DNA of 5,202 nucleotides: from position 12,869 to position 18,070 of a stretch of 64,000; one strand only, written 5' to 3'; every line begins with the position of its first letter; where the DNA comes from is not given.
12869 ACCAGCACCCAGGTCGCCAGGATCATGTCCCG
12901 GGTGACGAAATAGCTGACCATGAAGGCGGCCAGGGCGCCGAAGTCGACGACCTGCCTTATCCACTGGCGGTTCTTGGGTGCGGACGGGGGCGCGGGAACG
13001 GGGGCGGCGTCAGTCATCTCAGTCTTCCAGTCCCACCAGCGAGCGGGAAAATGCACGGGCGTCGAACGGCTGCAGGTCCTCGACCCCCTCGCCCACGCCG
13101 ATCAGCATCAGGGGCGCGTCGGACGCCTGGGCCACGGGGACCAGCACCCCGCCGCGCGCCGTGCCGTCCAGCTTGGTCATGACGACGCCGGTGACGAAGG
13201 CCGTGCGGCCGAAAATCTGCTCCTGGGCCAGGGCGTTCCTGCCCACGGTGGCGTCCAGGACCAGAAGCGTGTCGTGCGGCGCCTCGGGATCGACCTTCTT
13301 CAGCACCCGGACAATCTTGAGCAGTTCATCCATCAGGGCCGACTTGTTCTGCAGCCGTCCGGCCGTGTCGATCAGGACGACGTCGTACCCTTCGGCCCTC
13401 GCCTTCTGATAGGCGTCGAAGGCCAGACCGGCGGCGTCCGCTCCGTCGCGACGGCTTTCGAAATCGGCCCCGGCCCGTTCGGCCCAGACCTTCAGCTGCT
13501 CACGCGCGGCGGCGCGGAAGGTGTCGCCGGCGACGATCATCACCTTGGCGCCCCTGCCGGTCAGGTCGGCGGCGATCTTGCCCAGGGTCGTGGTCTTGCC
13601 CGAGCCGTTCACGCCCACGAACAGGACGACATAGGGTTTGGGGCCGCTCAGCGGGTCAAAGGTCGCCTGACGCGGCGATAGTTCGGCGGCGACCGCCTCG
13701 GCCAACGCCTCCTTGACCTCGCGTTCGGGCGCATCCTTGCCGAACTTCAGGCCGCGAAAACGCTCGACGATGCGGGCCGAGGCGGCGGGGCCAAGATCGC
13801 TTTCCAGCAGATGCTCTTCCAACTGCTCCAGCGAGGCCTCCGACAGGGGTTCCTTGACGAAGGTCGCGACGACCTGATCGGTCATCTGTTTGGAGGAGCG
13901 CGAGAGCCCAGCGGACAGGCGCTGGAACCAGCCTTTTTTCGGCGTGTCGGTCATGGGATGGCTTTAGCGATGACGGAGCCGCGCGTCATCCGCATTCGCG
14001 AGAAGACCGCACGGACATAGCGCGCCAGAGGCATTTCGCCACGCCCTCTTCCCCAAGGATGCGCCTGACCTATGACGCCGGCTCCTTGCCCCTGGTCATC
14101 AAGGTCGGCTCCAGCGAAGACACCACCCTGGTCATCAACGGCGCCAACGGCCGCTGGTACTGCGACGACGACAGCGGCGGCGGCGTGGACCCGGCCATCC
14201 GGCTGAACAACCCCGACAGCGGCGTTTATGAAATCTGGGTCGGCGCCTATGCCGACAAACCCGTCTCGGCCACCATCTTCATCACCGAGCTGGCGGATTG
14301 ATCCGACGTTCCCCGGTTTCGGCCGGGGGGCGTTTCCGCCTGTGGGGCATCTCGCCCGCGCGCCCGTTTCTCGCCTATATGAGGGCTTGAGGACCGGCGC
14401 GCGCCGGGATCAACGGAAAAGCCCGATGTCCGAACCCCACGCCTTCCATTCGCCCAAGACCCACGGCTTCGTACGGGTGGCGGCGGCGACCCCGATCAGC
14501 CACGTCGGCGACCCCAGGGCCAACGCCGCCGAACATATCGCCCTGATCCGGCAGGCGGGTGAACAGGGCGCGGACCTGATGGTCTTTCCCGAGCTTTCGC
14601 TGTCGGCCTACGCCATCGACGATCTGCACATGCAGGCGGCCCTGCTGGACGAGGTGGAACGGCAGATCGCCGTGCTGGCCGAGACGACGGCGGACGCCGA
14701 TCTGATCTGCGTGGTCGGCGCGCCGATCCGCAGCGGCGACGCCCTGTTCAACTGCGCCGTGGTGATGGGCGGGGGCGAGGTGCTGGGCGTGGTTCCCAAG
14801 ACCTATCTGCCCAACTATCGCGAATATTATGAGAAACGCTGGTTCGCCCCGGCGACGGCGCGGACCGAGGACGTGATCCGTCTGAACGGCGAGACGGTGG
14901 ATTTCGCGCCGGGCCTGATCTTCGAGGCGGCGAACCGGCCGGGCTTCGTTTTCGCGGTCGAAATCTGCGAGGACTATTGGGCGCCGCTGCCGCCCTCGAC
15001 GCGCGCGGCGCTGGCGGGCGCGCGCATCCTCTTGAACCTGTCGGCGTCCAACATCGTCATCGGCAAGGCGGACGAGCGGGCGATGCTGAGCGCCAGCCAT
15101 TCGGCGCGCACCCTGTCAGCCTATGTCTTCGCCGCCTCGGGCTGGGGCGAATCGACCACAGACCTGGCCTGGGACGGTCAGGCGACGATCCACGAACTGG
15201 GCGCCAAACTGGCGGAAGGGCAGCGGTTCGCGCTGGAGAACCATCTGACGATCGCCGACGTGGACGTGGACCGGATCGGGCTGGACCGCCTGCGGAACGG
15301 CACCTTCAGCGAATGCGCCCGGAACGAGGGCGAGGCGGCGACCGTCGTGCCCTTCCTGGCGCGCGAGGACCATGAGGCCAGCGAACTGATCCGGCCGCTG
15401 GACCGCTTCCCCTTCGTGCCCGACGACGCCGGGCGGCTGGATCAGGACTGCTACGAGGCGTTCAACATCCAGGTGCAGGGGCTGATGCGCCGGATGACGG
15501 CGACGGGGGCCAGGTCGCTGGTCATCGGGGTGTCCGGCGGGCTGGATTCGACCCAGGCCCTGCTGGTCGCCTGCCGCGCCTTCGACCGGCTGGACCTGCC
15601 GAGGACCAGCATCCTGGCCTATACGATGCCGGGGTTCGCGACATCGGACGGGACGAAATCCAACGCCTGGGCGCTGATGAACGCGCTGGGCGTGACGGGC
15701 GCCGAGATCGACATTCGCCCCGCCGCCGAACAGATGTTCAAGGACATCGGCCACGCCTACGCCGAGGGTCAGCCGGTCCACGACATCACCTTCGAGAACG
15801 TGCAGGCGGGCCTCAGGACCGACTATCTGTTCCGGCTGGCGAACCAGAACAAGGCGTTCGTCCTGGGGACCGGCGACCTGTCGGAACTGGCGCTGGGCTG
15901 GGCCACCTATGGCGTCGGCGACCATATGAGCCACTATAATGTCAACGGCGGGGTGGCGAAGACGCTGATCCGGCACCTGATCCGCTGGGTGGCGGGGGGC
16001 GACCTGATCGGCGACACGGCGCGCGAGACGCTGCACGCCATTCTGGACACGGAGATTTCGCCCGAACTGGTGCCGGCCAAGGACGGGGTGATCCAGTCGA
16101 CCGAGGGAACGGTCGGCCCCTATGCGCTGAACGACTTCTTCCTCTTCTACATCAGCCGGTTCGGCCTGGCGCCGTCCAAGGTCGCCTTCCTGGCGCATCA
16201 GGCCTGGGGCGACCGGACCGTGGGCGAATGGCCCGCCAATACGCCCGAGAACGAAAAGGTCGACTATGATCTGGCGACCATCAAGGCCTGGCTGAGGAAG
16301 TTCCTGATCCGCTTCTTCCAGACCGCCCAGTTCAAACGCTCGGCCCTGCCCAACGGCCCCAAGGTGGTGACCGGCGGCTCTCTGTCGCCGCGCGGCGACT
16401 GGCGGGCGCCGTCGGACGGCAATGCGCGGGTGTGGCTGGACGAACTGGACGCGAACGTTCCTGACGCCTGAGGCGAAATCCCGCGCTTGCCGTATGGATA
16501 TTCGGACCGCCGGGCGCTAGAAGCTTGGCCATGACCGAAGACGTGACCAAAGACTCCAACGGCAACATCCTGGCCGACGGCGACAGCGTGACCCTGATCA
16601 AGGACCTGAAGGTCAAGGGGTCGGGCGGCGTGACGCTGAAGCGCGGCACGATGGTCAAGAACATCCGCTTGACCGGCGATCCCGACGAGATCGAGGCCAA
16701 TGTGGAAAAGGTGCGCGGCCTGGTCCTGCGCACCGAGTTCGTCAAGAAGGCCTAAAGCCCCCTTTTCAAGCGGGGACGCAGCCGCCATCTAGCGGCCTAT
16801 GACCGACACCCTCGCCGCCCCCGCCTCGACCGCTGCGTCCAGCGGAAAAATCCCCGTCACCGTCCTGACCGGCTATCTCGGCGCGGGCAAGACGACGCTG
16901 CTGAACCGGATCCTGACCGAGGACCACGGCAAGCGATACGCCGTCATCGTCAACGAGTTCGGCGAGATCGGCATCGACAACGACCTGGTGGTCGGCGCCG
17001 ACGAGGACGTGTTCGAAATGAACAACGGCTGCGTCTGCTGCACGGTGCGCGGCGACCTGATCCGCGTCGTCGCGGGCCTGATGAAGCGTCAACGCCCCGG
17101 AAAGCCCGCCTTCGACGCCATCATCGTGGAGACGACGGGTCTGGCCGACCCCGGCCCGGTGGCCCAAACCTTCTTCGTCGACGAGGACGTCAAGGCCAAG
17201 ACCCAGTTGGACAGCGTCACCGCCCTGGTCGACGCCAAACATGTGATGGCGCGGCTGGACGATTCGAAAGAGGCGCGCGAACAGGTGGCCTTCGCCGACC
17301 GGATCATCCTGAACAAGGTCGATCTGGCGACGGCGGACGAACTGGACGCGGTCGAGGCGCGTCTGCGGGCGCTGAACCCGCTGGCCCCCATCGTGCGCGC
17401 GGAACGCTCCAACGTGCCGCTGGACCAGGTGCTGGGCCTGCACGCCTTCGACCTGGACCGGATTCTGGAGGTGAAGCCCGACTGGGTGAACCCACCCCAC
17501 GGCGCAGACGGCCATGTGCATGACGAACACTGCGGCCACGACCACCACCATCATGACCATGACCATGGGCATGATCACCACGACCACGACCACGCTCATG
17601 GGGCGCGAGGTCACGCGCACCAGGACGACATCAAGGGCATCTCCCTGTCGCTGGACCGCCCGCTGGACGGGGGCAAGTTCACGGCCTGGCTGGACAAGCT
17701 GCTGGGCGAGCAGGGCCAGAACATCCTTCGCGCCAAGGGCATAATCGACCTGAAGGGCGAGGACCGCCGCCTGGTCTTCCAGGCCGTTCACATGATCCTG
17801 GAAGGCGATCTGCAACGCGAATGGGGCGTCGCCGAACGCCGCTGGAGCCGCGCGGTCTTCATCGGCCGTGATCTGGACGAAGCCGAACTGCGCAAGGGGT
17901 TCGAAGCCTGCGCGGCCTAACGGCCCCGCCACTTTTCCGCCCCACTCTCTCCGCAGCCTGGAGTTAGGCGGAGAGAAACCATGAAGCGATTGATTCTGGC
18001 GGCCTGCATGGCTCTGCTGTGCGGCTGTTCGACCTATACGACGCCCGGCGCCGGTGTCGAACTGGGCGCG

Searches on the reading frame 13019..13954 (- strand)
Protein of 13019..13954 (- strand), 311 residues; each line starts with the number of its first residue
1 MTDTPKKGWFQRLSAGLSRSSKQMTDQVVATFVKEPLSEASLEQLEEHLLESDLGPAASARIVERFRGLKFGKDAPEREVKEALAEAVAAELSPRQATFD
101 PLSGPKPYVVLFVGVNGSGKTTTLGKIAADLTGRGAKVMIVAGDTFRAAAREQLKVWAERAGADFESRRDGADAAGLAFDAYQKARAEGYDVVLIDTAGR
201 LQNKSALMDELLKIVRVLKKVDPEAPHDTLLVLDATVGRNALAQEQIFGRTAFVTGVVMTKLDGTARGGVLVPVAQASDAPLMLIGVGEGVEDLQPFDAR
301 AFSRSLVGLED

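Call 78: search_protein_families(library=pfam, proteins=[window:13019-13954:-])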
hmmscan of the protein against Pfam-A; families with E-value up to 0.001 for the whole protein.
window:13019-13954:- (311 aa): 11 families
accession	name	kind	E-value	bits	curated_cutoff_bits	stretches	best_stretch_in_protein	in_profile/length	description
PF00448.28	SRP54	-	7.2e-67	225.3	22.7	1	108-307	2-195/196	SRP54-type protein, GTPase domain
PF02881.24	SRP54_N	-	2.1e-07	31.5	22.4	1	30-87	7-74/75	SRP54-type protein, helical bundle domain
PF06414.18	Zeta_toxin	-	2.2e-07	31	22.3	1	103-200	12-106/199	Zeta toxin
PF13207.12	AAA_17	-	2.6e-06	28.2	27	1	113-215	1-96/136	AAA domain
PF07015.17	VirC1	-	7.3e-06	25.9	24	1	117-225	12-122/231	VirC1 protein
PF13671.12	AAA_33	-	1.8e-05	25.5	27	1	109-228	1-109/143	AAA domain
PF13604.12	AAA_30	-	2.1e-05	24.8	27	1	108-215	19-112/191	AAA domain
PF03308.22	MeaB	-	7.5e-05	22.3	23.1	1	109-208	35-144/273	Methylmalonyl Co-A mutase-associated GTPase MeaB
PF25199.1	nSTAND_NTPase5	-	7.7e-05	23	34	1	96-148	26-83/145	Novel STAND NTPase 5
PF13191.12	AAA_16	-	0.00014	22.8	32.6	1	96-234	13-139/167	AAA ATPase domain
PF01583.26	APS_kinase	-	0.00052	20.5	21.1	0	107-155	2-50/152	Adenylylsulphate kinase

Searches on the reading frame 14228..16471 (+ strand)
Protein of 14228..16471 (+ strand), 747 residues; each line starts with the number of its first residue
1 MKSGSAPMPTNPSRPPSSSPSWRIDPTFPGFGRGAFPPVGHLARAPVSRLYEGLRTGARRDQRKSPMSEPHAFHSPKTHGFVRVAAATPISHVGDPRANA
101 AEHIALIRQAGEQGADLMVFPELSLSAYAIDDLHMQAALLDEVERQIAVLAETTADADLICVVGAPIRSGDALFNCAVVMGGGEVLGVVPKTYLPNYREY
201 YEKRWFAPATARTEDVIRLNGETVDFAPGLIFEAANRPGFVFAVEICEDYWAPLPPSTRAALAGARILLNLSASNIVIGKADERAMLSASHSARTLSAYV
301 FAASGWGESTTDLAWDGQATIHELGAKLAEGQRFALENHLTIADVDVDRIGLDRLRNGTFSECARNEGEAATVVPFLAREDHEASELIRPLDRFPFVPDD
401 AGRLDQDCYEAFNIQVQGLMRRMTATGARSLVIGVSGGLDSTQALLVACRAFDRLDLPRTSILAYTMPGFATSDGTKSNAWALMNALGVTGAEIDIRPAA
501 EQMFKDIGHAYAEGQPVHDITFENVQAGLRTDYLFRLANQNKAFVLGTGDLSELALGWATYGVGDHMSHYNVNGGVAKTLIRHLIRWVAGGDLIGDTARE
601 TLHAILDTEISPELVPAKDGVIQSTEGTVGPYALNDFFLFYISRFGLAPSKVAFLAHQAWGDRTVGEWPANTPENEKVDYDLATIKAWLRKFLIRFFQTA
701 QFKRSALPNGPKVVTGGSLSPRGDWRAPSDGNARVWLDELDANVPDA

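Call 78: search_protein_families(library=pfam, proteins=[window:14228-16471:+])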
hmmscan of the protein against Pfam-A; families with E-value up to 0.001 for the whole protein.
window:14228-16471:+ (747 aa): 2 families
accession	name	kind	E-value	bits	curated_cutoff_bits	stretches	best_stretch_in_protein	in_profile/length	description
PF02540.23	NAD_synthase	-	3.6e-22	79.1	21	1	416-589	6-167/242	NAD synthase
PF00795.27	CN_hydrolase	-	2e-17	63.8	23.2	1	84-352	2-253/256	Carbon-nitrogen hydrolase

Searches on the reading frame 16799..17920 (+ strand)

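Call 78: search_protein_families(library=pfam, proteins=[window:16799-17920:+])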
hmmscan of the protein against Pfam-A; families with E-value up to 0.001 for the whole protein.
window:16799-17920:+ (373 aa): 5 families
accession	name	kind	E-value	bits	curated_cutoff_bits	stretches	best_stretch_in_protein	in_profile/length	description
PF02492.25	cobW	-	2.9e-58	196.8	20.7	1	19-199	1-179/180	CobW/HypB/UreG, nucleotide-binding domain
PF07683.19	CobW_C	-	1.4e-24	86.2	22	1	278-371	1-93/94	Cobalamin synthesis protein cobW C-terminal domain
PF25199.1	nSTAND_NTPase5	-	0.00011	22.5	34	1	5-60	28-84/145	Novel STAND NTPase 5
PF03193.22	RsgA_GTPase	-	0.00024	21.4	30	0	20-43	108-131/174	RsgA GTPase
PF00009.33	GTP_EFTU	-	0.00094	19.2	26.5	0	22-52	7-37/188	Elongation factor Tu GTP binding domain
